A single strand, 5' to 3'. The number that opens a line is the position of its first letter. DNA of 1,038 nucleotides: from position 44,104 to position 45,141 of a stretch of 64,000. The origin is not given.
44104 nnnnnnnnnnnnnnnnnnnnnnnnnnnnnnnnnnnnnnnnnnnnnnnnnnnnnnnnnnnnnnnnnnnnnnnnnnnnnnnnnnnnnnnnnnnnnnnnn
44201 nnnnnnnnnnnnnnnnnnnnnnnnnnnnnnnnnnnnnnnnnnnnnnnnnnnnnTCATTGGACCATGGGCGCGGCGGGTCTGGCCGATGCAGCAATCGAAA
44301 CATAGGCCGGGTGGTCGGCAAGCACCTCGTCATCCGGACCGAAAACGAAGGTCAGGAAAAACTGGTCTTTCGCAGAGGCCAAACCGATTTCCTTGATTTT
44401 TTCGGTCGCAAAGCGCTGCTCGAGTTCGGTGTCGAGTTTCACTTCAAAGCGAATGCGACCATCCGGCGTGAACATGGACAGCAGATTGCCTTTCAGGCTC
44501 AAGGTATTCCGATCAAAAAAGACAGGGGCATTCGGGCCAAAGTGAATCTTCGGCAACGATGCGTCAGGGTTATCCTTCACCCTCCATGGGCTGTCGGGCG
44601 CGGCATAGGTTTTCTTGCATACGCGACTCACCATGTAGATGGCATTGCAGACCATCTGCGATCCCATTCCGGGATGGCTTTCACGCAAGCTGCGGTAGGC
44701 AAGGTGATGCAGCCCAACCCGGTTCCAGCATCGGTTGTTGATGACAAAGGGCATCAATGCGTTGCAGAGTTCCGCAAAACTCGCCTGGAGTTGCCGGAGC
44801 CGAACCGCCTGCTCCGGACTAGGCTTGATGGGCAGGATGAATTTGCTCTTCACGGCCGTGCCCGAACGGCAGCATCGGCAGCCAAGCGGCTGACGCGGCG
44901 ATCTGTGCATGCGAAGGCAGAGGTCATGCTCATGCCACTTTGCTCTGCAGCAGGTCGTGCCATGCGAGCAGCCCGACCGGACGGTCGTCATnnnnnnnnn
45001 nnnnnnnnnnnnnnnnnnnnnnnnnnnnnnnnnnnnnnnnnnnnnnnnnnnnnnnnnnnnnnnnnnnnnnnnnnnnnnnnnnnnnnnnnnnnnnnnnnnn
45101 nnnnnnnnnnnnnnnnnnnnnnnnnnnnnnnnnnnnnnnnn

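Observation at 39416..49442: One ~10-kb operon couples a two-ABC T1SS to Kdo-precursor, glycosyl/methyl-transferase and TPR-glycosyltransferase genes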

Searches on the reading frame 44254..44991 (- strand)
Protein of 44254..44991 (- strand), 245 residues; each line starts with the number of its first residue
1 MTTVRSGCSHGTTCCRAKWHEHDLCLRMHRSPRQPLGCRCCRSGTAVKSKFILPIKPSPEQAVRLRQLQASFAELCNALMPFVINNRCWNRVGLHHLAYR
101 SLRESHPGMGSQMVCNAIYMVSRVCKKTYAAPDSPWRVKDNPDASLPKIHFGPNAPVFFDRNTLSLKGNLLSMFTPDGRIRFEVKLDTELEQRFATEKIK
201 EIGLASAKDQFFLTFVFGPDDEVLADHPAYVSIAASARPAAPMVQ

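Call 4: search_protein_families(library=pfam, proteins=[window:44254-44991:-], max_evalue=0.01)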
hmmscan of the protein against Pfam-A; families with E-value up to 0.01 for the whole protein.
window:44254-44991:- (245 aa): 0 families

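Call 6: search_protein_families(library=ncbifam, proteins=[window:44254-44991:-], max_evalue=0.01)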
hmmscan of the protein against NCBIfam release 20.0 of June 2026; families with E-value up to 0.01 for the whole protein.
window:44254-44991:- (245 aa): 0 families

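Call 14: search_solved_structures(query=window:44254-44910:-, max_evalue=10, show_alignments=2)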
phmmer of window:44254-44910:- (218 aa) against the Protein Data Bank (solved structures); distinct sequences matched with E-value up to 10: 1.
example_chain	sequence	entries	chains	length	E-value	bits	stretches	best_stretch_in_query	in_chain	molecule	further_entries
1pzw_A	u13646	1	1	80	1.1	11.9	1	11-78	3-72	Transcription factor grauzone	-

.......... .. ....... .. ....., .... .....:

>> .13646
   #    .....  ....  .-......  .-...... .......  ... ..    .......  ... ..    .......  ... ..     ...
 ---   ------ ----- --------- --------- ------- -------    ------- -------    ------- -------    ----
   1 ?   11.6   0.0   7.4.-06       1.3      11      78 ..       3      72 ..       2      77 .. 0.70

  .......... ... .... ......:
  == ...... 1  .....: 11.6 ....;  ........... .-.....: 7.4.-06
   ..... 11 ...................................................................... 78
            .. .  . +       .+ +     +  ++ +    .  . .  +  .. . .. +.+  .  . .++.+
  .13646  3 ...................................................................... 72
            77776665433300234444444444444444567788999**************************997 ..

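Call 53: find_homologous_proteins(query=window:44257-44910:-, max_evalue=0.001)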
Query window:44257-44910:- (218 aa): 1149 proteins with E <= 0.001 among 1557 candidates; the best 120 are listed.
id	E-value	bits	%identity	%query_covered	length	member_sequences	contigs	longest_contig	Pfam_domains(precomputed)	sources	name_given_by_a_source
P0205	5.3e-146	502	100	100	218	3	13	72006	-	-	-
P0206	1.3e-99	350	78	89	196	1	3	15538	-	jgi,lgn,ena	-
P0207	9.4e-88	311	71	91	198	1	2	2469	-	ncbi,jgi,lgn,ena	jgi:hypothetical protein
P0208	4.3e-86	306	65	97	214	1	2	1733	-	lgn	-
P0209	1.1e-59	220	55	83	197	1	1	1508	-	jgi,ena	-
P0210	1.0e-57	213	51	90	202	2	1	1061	-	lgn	-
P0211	6.5e-57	210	53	83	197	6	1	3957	-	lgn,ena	-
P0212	2.9e-56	208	52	84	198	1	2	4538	-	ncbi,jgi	jgi:hypothetical protein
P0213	5.2e-56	207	55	79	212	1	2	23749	-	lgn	-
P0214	6.1e-56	207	52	89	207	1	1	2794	-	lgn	-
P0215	8.6e-56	207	54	85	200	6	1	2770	-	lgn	-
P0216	1.1e-55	206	52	86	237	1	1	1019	-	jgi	jgi:hypothetical protein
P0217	1.4e-55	206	55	80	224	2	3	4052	-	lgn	-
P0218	1.5e-55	206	54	80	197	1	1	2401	-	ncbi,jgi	jgi:hypothetical protein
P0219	1.8e-55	206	51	87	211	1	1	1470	-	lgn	-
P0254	1.4e-53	200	49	84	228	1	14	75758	-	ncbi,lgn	-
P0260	2.6e-53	199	51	86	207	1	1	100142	-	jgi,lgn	jgi:hypothetical protein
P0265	3.8e-53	198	50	83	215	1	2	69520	-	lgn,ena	-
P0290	2.2e-52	196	55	78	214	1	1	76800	-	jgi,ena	-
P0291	2.5e-52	195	51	87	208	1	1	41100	-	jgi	jgi:hypothetical protein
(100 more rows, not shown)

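Call 54: find_encoding_contigs(protein=P0260, flank=8000, max_places=1)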
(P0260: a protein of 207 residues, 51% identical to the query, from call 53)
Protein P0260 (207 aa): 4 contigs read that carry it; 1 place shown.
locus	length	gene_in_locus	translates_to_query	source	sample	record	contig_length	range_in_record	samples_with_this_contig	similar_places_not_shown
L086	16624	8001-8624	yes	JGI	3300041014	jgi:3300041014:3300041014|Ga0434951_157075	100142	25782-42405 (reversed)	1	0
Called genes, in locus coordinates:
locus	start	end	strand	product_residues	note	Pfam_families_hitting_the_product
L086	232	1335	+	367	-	PF13489:Methyltransf_23, PF08241:Methyltransf_11, PF08242:Methyltransf_12, PF13649:Methyltransf_25 (weak), PF13847:Methyltransf_31 (weak), PF08484:Methyltransf_14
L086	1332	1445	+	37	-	-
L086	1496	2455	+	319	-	PF19480:DUF6016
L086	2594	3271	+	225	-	PF00132:Hexapep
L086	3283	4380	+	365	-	-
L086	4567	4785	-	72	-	-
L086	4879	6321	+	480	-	PF01467:CTP_transf_like, PF00294:PfkB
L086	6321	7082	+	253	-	PF00483:NTP_transferase, PF12804:NTP_transf_3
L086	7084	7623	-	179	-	-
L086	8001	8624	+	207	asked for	-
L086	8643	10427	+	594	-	PF00664:ABC_membrane, PF00005:ABC_tran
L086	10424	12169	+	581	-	PF00664:ABC_membrane, PF00005:ABC_tran, PF02463:SMC_N (faint)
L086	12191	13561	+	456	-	PF25919:BSH_CusB (faint), PF00364:Biotin_lipoyl (faint), PF25917:BSH_RND (weak), PF25973:BSH_CzcB (weak), PF25984:BSH_YknX, PF25994:HH_AprE, PF26002:Beta-barrel_AprE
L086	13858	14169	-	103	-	PF12836:HHH_3, PF00633:HHH (faint), PF03934:T2SSK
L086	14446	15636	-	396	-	PF07719:TPR_2 (faint), PF23914:TPR_CcmH_CycH, PF23892:Ig_CycH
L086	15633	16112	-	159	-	PF03918:CcmH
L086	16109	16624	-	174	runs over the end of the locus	PF00578:AhpC-TSA, PF08534:Redoxin, PF13098:Thioredoxin_2 (weak), PF13905:Thioredoxin_8 (weak)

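Call 55: find_encoding_contigs(protein=P0290, flank=8000, max_places=1)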
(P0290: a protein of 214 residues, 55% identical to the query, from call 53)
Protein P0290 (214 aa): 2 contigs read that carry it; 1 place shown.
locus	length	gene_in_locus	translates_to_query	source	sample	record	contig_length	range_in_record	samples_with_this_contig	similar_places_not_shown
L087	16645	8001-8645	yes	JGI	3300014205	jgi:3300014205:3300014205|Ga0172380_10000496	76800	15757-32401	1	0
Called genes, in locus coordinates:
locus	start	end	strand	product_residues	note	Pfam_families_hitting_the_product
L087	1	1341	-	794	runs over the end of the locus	PF13414:TPR_11, PF00515:TPR_1, PF13414:TPR_11, PF13424:TPR_12, PF00515:TPR_1, PF07719:TPR_2, PF13414:TPR_11, PF13432:TPR_16, +26 more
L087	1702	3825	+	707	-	PF13432:TPR_16 (weak), PF13432:TPR_16, PF13414:TPR_11, PF13424:TPR_12, PF13424:TPR_12, PF00515:TPR_1, PF13414:TPR_11, PF13844:Glyco_transf_41, +20 more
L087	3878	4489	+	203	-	PF08241:Methyltransf_11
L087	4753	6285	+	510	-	PF10119:MethyTransf_Reg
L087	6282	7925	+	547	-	PF20706:GT4-conflict, PF00534:Glycos_transf_1, PF13692:Glyco_trans_1_4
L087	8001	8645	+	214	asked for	-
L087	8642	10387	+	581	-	PF00664:ABC_membrane, PF00005:ABC_tran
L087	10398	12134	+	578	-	PF00664:ABC_membrane, PF02463:SMC_N (faint), PF00005:ABC_tran, PF13304:AAA_21 (faint)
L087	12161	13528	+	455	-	PF25919:BSH_CusB (faint), PF25994:HH_AprE, PF26002:Beta-barrel_AprE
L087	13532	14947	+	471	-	PF02321:OEP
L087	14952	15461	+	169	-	-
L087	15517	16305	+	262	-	PF00160:Pro_isomerase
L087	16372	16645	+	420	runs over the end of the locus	PF12000:Glyco_trans_4_3, PF00534:Glycos_transf_1, PF13692:Glyco_trans_1_4, PF13524:Glyco_trans_1_2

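Call 56: find_encoding_contigs(protein=P0254, flank=8000, max_places=1)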
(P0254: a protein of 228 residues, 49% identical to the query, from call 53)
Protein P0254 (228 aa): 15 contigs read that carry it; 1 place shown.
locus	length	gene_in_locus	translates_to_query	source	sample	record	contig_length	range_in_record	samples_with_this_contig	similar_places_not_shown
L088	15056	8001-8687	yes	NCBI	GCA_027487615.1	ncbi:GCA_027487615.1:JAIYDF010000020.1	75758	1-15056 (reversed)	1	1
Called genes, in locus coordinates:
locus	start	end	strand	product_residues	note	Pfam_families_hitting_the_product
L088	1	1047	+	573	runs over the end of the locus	PF25058:ARM_TT21 (faint), PF24575:TPR_Slam (faint), PF13428:TPR_14 (faint), PF13174:TPR_6 (faint), PF07719:TPR_2 (faint), PF13181:TPR_8 (faint), PF14559:TPR_19 (weak), PF13432:TPR_16 (weak), +2 more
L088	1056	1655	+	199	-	PF03550:LolB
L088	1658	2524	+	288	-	PF00288:GHMP_kinases_N, PF08544:GHMP_kinases_C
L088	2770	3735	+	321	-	PF13793:Pribosyltran_N, PF00156:Pribosyltran, PF14572:Pribosyl_synth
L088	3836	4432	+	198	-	PF01386:Ribosomal_L25p, PF14693:Ribosomal_TL5_C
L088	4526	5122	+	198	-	PF01195:Pept_tRNA_hydro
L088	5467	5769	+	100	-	PF00816:Histone_HNS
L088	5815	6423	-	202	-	PF02397:Bac_transf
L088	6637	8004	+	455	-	PF02321:OEP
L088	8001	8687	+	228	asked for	-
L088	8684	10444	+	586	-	PF00664:ABC_membrane, PF02463:SMC_N (weak), PF00005:ABC_tran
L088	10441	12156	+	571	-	PF00664:ABC_membrane, PF02463:SMC_N (faint), PF00005:ABC_tran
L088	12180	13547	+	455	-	PF25919:BSH_CusB (faint), PF25917:BSH_RND (faint), PF25973:BSH_CzcB (faint), PF25994:HH_AprE, PF26002:Beta-barrel_AprE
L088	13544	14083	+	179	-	-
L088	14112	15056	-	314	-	?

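Call 59: search_solved_structures(query=A4, max_evalue=10, show_alignments=3)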
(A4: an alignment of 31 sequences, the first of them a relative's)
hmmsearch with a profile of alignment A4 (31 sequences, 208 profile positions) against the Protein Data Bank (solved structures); distinct sequences matched with E-value up to 10: 0.

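Call 63: predict_structure(alignment_id=A4)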
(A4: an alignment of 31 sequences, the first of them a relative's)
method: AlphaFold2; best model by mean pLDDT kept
length: 218 residues; sequences in the alignment: 31
mean_pLDDT: 86.7   pTM: 0.80
mean pLDDT of the five models: 86.7, 86.6, 86.6, 86.2, 85.9
residues with pLDDT >= 90: 132; 70-90: 54; 50-70: 25; < 50: 7
segments of 3 or more residues with pLDDT < 50: 12-17
pLDDT, mean of each block of 10 residues (from residue 1): 68 51 90 95 97 97 97 97 94 94 92 93 95 88 89 91 87 91 92 62 82 60
secondary structure, 60 per line:
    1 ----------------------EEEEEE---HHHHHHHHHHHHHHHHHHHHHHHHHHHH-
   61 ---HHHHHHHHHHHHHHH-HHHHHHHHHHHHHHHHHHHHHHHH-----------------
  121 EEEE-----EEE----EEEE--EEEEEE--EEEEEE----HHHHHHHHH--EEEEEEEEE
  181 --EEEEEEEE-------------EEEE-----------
elements in order: E23-28 H32-59 H64-78 H80-103 E121-124 E130-132 E137-140 E143-148 E151-156 H161-169 E172-180 E183-190 E204-207

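Call 65: fold_search(model_id=the predicted structure, library=pdb)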
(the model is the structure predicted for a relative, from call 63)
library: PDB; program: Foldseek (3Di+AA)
matches with E <= 10: 766; with E <= 0.001: 18
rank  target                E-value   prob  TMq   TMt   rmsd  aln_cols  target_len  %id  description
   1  9i8y_B                3.2e-06  1.00  0.54  0.33   5.0       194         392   13  SpCas12Cas12f1 in complex with sgRNA and cognate DNA (released 2025-07-23)
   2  7wju_B                1.1e-05  1.00  0.59  0.63   5.1       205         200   14  Cryo-EM structure of the AsCas12f1-sgRNAv1-dsDNA ternary complex (released 2023-01-18)
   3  8dzj_B                1.2e-05  1.00  0.59  0.64   4.1       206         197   12  Cryo-EM structure of Acidibacillus sulfuroxidans Cas12f in complex with sgRNA and target DNA (released 2023-07-12)
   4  9n9c_A                1.2e-05  1.00  0.49  0.34   6.5       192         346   10  Cryo-EM structure of the dCas12f-gRNA complex (released 2025-12-24)
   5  9i8y_A                1.3e-05  1.00  0.59  0.33   4.2       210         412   13  SpCas12Cas12f1 in complex with sgRNA and cognate DNA (released 2025-07-23)
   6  8j3r_B                1.9e-05  1.00  0.59  0.35   6.1       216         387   13  Cryo-EM structure of the AsCas12f-HKRA-sgRNAS3-5v7-target DNA (released 2023-09-27)
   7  8iaz_A                3.4e-05  1.00  0.45  0.28   9.9       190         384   11  Cryo-EM structure of the ISFba1 TnpB-reRNA-dsDNA complex (released 2024-04-17)
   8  8j3r_A                5.4e-05  1.00  0.54  0.30   7.0       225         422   14  Cryo-EM structure of the AsCas12f-HKRA-sgRNAS3-5v7-target DNA (released 2023-09-27)
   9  8j12_A                5.4e-05  1.00  0.54  0.30   7.0       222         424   14  Cryo-EM structure of the AsCas12f-sgRNA-target DNA ternary complex (released 2023-09-27)
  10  8exa_A                7.3e-05  1.00  0.46  0.32   6.7       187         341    9  ISDra2 TnpB in complex with reRNA and cognate DNA, conformation 1 (RuvC domain resolved) (released 2023-04-05)
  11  9nzq_B                7.7e-05  1.00  0.55  0.39   5.5       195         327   13  Cryo-EM structure of OsCas12f-gRNA-DNA ternary complex. State II (released 2026-04-08)
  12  9nzs_A                1.6e-04  1.00  0.49  0.29   6.5       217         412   10  Cryo-EM structure of OsCas12f-gRNA-DNA ternary complex. State III (released 2026-04-08)
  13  8h1j_A                1.7e-04  1.00  0.41  0.27   8.1       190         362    9  Cryo-EM structure of the TnpB-omegaRNA-target DNA ternary complex (released 2023-04-12)
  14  9nzt_B                3.0e-04  1.00  0.58  0.70   3.6       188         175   12  Cryo-EM structure of OsCas12f-gRNA-DNA ternary complex State I (released 2026-04-08)
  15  9nzs_B                4.1e-04  1.00  0.58  0.41   3.7       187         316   12  Cryo-EM structure of OsCas12f-gRNA-DNA ternary complex. State III (released 2026-04-08)
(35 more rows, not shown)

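Call 86: search_protein_representatives(alignment_id=A4)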
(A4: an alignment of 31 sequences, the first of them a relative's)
Query: 31 sequences, 208 profile positions. Proteins with E-value up to 0.001 (for the whole library): 766; up to 1e-10: 314; up to 1e-30: 131. The best 150 are listed.
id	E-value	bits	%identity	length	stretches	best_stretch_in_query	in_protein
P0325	2.9e-89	314.2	-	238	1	3-200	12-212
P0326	5.6e-85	300.3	-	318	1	4-199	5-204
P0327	4.4e-84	297.3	-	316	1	4-201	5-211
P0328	2.9e-83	294.7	-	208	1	1-194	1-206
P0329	1.1e-82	292.8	-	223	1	1-187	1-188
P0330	8.1e-82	290.0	-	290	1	4-201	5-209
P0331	8.6e-82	289.9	-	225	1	1-179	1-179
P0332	9.2e-82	289.8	-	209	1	1-204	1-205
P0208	2.8e-81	288.2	-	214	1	1-195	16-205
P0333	1.4e-80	285.9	-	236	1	1-161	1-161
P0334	3.2e-80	284.7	-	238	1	1-197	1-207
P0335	1.8e-79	282.3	-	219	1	3-197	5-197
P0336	2.0e-79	282.1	-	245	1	3-199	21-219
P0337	7.3e-79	280.3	-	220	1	1-179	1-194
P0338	1.1e-78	279.8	-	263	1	5-188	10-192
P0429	9.7e-36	139.4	-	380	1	5-177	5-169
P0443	2.9e-32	128.1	-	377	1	1-175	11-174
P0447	9.0e-32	126.5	-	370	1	1-175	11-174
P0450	1.3e-31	125.9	-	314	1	3-170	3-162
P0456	2.5e-30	121.8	-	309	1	4-168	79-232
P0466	1.9e-28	115.6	-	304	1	1-172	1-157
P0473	5.9e-27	110.7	-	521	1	6-170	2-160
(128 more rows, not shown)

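Call 87: search_protein_families(library=pfam, proteins=[P0429, P0443, P0447, P0473, P0326, P0450, P0456, P0466], max_evalue=0.01)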
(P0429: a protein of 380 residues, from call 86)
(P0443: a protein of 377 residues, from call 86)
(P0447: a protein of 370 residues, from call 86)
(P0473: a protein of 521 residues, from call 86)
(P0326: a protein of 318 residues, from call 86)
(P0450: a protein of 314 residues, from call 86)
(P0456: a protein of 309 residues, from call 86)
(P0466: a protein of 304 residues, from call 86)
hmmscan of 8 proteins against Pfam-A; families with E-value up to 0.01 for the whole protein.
P0429 (380 aa): 2 families
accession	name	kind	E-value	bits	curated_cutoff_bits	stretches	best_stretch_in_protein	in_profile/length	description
PF07282.18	Cas12f1-like_TNB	-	1.4e-21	76.8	26.3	1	287-350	1-60/60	Cas12f1-like, TNB domain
PF01385.25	OrfB_IS605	-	1.7e-10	41.6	30.5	1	162-268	3-119/120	Probable transposase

P0443 (377 aa): 3 families
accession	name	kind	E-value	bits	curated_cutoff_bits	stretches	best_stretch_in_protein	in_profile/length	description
PF07282.18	Cas12f1-like_TNB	-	2.5e-21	76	26.3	1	294-356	1-60/60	Cas12f1-like, TNB domain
PF01385.25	OrfB_IS605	-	5.3e-10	40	30.5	1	167-275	1-119/120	Probable transposase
PF03107.22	C1_2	-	0.0008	20.1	26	1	315-348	12-45/48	C1 domain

P0447 (370 aa): 1 family
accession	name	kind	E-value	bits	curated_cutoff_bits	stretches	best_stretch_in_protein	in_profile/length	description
PF01385.25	OrfB_IS605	-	9.7e-07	29.5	30.5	1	175-275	10-119/120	Probable transposase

P0473 (521 aa): 1 family
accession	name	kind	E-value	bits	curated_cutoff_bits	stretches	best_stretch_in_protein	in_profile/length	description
PF01385.25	OrfB_IS605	-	0.00061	20.4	30.5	1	167-262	11-115/120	Probable transposase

P0326 (318 aa): 0 families

P0450 (314 aa): 1 family
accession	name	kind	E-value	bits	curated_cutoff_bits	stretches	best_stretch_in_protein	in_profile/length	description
PF07282.18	Cas12f1-like_TNB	-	0.00063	20.3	26.3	1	217-239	38-60/60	Cas12f1-like, TNB domain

P0456 (309 aa): 1 family
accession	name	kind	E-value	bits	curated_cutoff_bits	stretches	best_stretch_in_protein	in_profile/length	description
PF01385.25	OrfB_IS605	-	0.0024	18.5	30.5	1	240-298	10-74/120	Probable transposase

P0466 (304 aa): 2 families
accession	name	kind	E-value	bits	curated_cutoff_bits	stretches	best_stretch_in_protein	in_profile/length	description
PF07282.18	Cas12f1-like_TNB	-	1.3e-15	57.7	26.3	1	218-278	3-59/60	Cas12f1-like, TNB domain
PF01385.25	OrfB_IS605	-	0.0012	19.4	30.5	1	165-218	14-74/120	Probable transposase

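Call 89: find_encoding_contigs(protein=P0429, flank=6000, max_places=2)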
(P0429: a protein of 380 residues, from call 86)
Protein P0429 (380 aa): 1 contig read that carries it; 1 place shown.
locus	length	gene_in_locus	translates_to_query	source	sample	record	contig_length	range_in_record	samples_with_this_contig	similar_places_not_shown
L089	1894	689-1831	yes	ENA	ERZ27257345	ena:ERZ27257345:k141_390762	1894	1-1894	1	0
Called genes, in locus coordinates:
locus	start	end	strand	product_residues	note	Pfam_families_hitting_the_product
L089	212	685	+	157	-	PF01797:Y1_Tnp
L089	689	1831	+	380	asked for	PF01385:OrfB_IS605, PF07282:Cas12f1-like_TNB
